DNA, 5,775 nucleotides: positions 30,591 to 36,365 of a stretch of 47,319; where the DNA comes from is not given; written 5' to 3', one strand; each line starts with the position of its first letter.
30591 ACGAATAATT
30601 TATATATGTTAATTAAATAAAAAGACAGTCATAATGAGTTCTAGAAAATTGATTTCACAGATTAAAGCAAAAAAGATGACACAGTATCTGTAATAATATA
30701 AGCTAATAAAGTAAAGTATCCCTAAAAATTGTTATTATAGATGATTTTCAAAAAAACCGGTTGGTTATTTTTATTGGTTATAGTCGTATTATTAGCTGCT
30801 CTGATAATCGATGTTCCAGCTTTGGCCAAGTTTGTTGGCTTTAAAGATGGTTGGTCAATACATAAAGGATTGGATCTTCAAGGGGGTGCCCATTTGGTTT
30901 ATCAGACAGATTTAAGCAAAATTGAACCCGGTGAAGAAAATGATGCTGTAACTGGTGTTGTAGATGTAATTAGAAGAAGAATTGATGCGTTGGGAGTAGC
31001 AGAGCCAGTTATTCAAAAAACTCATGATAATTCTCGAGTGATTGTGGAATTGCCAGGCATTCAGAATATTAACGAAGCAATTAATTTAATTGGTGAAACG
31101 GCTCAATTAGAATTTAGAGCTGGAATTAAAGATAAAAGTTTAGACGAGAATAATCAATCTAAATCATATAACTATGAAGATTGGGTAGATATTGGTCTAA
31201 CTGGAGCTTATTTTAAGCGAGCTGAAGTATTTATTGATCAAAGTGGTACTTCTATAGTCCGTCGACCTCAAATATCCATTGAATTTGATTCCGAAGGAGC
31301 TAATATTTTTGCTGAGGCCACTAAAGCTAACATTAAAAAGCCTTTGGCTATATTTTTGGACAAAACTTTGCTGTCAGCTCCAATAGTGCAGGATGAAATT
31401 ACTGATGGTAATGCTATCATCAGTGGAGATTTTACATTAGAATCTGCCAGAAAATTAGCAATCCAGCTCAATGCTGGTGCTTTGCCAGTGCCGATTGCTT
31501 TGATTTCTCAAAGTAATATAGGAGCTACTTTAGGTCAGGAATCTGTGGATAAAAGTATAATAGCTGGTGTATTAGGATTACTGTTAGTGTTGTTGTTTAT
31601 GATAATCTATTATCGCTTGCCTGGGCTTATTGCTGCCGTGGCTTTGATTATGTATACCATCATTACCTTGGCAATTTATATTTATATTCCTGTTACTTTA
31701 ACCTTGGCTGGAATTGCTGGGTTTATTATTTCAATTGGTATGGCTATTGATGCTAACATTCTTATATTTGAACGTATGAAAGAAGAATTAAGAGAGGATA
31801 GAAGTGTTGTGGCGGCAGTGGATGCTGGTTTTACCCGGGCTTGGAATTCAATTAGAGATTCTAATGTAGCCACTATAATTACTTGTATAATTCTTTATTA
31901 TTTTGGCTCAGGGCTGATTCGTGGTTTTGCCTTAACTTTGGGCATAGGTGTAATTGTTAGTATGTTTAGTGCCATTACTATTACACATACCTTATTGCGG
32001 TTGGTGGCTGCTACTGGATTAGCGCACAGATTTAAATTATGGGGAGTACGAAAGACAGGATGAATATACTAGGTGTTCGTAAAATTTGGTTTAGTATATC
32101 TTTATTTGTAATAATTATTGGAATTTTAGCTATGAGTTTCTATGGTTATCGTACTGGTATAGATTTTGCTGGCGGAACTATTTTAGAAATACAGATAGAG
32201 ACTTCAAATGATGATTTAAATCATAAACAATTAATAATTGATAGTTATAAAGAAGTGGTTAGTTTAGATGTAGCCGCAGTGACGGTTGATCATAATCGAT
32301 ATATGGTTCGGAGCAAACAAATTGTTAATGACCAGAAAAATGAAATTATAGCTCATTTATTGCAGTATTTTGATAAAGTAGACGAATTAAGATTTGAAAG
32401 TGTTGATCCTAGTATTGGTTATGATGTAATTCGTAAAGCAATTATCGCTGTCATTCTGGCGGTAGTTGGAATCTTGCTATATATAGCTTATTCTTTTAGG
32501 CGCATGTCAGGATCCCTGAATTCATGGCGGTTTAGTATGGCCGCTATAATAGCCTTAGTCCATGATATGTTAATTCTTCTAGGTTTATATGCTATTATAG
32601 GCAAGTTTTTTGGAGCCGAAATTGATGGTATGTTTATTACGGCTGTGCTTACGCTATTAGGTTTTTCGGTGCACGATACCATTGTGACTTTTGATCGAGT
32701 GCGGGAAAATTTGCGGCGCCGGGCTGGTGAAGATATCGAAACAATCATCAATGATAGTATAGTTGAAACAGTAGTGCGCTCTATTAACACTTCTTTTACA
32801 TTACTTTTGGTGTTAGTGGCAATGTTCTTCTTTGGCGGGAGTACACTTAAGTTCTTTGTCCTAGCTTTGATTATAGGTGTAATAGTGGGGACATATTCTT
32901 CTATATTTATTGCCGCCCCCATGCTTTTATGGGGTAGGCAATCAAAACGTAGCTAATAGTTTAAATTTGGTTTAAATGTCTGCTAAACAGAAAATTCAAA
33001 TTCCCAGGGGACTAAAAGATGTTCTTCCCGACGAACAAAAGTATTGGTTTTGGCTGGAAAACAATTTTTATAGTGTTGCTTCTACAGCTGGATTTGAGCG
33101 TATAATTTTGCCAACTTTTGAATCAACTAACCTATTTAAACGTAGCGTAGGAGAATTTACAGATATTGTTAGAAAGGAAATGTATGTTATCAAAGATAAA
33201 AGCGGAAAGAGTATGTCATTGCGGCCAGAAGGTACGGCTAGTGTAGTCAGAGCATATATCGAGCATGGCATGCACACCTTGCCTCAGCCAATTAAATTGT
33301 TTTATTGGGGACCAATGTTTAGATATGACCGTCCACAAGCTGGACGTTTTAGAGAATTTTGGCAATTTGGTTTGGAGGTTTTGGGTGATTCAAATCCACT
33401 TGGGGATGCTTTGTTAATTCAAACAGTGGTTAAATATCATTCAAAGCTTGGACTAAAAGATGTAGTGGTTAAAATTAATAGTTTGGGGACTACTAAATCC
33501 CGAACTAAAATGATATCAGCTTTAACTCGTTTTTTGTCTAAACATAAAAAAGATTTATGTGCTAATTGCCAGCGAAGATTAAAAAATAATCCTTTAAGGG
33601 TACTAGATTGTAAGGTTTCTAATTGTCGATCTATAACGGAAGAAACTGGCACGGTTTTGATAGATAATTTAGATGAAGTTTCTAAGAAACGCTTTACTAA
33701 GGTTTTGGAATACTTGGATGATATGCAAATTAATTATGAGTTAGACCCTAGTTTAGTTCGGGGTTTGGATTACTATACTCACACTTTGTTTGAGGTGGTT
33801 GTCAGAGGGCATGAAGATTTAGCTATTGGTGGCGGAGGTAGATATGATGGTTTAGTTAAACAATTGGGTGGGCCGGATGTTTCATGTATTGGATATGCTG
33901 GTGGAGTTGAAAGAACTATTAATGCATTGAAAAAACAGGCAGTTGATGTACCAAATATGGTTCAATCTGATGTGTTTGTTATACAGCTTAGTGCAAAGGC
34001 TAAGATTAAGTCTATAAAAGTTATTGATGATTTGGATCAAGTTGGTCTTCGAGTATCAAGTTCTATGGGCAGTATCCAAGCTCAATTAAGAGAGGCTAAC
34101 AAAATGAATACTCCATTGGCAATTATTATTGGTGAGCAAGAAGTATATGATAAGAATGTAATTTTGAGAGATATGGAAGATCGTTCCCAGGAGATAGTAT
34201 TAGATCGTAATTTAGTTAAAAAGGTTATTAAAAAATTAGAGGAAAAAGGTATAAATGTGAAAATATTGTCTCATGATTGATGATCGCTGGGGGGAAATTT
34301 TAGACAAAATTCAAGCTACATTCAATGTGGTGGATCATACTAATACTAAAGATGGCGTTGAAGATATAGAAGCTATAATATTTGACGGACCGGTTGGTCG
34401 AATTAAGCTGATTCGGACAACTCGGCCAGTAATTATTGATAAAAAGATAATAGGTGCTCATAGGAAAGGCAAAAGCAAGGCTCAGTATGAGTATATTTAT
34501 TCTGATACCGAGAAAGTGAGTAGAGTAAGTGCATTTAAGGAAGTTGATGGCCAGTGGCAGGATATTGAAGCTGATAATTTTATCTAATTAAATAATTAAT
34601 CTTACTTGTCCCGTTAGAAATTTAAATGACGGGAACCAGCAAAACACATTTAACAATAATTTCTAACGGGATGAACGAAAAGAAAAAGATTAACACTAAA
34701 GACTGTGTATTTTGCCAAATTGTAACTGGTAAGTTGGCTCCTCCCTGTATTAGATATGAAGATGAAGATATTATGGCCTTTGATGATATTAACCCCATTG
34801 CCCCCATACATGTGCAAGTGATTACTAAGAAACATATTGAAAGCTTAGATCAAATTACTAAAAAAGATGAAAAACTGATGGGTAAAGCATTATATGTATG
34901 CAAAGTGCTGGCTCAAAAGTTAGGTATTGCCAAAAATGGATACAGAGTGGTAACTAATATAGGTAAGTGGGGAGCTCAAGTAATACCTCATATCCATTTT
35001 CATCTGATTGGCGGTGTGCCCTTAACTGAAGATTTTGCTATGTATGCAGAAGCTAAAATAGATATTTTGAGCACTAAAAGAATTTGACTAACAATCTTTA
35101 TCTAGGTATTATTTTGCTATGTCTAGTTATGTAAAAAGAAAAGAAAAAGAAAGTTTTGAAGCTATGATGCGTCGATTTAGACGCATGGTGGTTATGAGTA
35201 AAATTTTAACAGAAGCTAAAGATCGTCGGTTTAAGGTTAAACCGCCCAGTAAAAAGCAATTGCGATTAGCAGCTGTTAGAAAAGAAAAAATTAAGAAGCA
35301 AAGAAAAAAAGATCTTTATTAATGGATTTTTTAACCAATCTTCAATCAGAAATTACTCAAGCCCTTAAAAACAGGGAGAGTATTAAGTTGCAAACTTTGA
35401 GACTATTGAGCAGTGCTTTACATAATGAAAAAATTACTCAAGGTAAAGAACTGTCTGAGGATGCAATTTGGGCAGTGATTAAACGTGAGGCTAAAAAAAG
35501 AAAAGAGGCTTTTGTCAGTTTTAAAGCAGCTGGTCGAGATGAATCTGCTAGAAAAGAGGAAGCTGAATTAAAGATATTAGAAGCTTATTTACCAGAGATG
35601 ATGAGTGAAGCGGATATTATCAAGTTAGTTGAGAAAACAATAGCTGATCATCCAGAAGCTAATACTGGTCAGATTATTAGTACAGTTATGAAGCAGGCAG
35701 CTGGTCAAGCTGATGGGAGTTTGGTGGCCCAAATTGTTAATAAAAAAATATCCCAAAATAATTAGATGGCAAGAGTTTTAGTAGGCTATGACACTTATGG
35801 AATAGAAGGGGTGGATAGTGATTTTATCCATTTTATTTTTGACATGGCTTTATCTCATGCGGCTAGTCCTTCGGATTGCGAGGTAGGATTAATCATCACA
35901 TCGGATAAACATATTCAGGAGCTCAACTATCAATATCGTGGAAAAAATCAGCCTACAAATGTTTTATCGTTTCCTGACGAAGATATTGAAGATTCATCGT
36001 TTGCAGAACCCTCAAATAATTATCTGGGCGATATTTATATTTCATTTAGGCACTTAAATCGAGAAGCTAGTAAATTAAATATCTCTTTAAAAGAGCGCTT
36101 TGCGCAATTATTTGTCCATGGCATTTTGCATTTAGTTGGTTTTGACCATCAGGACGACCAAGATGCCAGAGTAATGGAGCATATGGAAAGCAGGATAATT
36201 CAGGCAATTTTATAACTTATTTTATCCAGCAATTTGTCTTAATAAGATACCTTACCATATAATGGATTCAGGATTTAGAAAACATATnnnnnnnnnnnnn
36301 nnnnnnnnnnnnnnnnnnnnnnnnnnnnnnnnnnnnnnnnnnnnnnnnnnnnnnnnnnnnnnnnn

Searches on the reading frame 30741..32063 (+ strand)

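Call 18: search_protein_families(library=pfam, proteins=[window:30741-32063:+], max_evalue=0.001)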
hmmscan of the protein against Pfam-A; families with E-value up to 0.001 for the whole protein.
window:30741-32063:+ (440 aa): 4 families
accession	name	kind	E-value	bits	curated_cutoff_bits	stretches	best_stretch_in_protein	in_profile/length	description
PF22599.2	SecDF_P1_head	-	5.1e-29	100.9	27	1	150-250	18-114/114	SecDF, P1 head subdomain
PF21760.3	SecD_1st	-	1.6e-21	75.9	27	1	73-127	4-57/60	Protein translocase subunit SecDF, P1 domain, N-terminal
PF02355.23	SecD_SecF_C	-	2e-16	60.4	20.5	1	253-422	14-186/189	Protein export membrane protein SecD/SecF, C-terminal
PF03176.21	MMPL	-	1.1e-07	31.6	20.5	1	271-426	144-306/333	MMPL family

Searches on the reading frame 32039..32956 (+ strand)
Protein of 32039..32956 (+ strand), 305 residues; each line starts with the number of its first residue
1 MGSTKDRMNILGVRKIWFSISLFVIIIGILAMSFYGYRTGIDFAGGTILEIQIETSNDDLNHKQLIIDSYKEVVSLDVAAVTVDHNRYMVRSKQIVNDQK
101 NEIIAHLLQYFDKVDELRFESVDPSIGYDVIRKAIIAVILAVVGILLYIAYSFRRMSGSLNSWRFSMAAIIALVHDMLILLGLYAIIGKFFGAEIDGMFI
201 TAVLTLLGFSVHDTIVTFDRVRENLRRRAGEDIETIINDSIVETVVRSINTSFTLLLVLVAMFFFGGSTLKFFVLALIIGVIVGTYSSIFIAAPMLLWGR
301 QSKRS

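Call 18: search_protein_families(library=pfam, proteins=[window:32039-32956:+], max_evalue=0.001)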
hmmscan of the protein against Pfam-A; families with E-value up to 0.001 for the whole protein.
window:32039-32956:+ (305 aa): 2 families
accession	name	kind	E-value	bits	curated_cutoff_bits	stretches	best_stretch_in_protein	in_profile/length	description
PF02355.23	SecD_SecF_C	-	5.3e-55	186.2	20.5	1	110-299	9-186/189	Protein export membrane protein SecD/SecF, C-terminal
PF00873.25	ACR_tran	-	0.00094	17.4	28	0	122-292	326-478/1021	AcrB/AcrD/AcrF family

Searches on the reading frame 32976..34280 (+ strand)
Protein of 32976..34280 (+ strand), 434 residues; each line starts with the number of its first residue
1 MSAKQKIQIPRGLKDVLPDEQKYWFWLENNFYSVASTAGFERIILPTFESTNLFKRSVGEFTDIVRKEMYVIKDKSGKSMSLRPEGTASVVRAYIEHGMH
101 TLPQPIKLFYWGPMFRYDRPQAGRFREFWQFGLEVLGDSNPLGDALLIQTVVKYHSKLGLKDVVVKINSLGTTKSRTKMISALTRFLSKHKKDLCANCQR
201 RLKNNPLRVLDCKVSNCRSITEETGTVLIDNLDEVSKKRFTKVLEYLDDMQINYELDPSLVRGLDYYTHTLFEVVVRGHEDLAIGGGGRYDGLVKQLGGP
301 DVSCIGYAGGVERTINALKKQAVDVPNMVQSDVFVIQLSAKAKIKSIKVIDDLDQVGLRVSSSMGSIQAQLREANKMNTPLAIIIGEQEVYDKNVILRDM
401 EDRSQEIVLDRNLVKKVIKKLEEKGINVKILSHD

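Call 18: search_protein_families(library=pfam, proteins=[window:32976-34280:+], max_evalue=0.001)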
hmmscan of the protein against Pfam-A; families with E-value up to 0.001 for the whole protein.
window:32976-34280:+ (434 aa): 3 families
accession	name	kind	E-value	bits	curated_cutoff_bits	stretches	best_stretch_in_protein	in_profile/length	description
PF13393.11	tRNA-synt_His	-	8.7e-46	157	25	1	12-312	1-306/308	Histidyl-tRNA synthetase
PF03129.25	HGTP_anticodon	-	5e-10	39.8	21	1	332-419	1-93/94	Anticodon binding domain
PF00587.30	tRNA-synt_2b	-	1.1e-09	39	29.3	1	70-277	1-123/179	tRNA synthetase class II core domain (G, H, P, S and T)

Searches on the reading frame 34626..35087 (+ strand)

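Call 18: search_protein_families(library=pfam, proteins=[window:34626-35087:+], max_evalue=0.001)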
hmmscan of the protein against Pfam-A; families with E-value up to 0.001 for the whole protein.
window:34626-35087:+ (153 aa): 2 families
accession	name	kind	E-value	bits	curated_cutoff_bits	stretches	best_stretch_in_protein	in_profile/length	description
PF01230.28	HIT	-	2.3e-20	73.5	21.5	1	44-130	10-95/98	HIT domain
PF11969.13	DcpS_C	-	2.1e-17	64.1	24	1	27-129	2-101/114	Scavenger mRNA decapping enzyme C-term binding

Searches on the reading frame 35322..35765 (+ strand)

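Call 18: search_protein_families(library=pfam, proteins=[window:35322-35765:+], max_evalue=0.001)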
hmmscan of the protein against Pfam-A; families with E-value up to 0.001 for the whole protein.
window:35322-35765:+ (147 aa): 2 families
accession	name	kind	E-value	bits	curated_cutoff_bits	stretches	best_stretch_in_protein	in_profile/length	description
PF09424.15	YqeY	-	4.8e-37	127.7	27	1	6-142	3-142/143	Yqey-like protein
PF02637.23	GatB_Yqey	-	0.0005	20.4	27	0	84-143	78-148/148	GatB domain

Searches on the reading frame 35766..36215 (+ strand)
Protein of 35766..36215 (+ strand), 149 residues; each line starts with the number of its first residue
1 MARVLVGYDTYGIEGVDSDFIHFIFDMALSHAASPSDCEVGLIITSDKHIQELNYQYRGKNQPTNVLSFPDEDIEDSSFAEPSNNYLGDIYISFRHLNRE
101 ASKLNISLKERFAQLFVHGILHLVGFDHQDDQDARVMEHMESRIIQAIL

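Call 18: search_protein_families(library=pfam, proteins=[window:35766-36215:+], max_evalue=0.001)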
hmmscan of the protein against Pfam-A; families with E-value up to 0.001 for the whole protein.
window:35766-36215:+ (149 aa): 1 family
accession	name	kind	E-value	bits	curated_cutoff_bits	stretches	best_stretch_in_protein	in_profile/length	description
PF02130.23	YbeY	-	7.2e-35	120.1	25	1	21-147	11-128/129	Endoribonuclease YbeY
